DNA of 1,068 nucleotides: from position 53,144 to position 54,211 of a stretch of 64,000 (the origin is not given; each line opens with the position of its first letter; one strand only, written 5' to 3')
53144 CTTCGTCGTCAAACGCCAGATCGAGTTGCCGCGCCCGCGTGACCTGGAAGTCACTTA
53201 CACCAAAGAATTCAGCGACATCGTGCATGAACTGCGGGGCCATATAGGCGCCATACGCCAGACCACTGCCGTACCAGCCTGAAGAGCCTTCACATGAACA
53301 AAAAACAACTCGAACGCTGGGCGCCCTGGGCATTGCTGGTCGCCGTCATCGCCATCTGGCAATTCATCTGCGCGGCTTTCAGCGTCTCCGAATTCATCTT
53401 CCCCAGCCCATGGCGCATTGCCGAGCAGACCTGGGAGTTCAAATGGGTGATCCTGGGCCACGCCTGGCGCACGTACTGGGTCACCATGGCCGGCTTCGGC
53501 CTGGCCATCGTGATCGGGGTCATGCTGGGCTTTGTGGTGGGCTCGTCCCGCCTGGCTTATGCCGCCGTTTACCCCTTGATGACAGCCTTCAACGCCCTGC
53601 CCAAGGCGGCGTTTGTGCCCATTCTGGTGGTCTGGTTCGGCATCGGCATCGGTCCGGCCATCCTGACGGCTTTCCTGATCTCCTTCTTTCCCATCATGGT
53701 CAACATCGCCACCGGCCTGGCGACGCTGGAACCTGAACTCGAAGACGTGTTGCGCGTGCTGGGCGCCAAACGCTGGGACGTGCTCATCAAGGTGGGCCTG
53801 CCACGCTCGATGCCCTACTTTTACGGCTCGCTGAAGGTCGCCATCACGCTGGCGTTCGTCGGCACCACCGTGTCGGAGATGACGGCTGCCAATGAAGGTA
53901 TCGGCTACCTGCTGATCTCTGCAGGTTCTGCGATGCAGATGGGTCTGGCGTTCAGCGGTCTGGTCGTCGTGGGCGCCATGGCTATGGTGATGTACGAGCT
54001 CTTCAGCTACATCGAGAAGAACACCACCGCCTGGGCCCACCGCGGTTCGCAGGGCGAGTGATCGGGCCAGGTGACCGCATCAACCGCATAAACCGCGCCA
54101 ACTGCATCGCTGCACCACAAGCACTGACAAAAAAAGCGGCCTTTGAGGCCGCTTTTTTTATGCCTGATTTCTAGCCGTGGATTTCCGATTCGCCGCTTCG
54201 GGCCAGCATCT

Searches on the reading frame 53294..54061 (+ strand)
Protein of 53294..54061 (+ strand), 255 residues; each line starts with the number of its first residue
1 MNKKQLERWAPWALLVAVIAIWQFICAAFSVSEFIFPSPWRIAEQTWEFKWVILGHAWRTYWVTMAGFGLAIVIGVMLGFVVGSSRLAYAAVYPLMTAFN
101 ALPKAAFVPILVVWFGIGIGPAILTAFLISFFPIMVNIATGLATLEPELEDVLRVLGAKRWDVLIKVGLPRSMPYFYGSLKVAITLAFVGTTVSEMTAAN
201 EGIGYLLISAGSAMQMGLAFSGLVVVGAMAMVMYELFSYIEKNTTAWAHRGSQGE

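Call 3: search_protein_families(library=pfam, proteins=[window:53294-54061:+])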
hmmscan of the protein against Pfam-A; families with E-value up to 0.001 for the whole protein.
window:53294-54061:+ (255 aa): 1 family
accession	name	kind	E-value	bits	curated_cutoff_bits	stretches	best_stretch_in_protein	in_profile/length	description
PF00528.27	BPD_transp_1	-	7e-24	85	26.4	1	72-233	2-167/184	Binding-protein-dependent transport system inner membrane component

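Call 4: search_protein_families(library=ncbifam, proteins=[window:53294-54061:+])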
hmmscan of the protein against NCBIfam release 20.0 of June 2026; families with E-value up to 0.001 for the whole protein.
window:53294-54061:+ (255 aa): 11 families
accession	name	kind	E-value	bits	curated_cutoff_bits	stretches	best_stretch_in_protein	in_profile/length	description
NF040733.1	ABC_perm_U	equivalog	7.8e-34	117.3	295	1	12-248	12-249/251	ABC transporter permease subunit SaoP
NF008470.0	PRK11365.1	equivalog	8.2e-25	87.7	347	1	3-225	6-230/263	aliphatic sulfonate ABC transporter permease SsuC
TIGR01183.1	ntrB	equivalog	1.2e-23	83.9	209.05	1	66-239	28-201/202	nitrate ABC transporter permease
NF007545.0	PRK10160.1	equivalog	1.4e-19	70.6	342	1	13-248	29-271/275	taurine ABC transporter permease TauC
NF008196.0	PRK10952.1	equivalog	9.6e-14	50.9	439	1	10-244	107-332/356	glycine betaine/L-proline ABC transporter permease ProW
TIGR03416.1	ABC_choXWV_perm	equivalog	1.1e-12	48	363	1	57-233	88-263/267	choline ABC transporter permease subunit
TIGR01097.1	PhnE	equivalog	2.5e-06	27.2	216.7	1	11-233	8-240/252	phosphonate ABC transporter, permease protein PhnE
TIGR02141.1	modB_ABC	equivalog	6.3e-05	22.7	182.6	1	121-188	82-145/208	molybdate ABC transporter permease subunit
NF006939.0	PRK09421.1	equivalog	6.7e-05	22.4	262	1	119-177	93-151/230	molybdate ABC transporter permease subunit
TIGR03255.1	PhnV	equivalog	0.00039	20.2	358.7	1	127-217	150-238/270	2-aminoethylphosphonate ABC transport system, membrane component PhnV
NF040839.1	tungstate_WtpB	equivalog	0.00085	19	340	0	122-188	127-190/251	tungstate ABC transporter permease WtpB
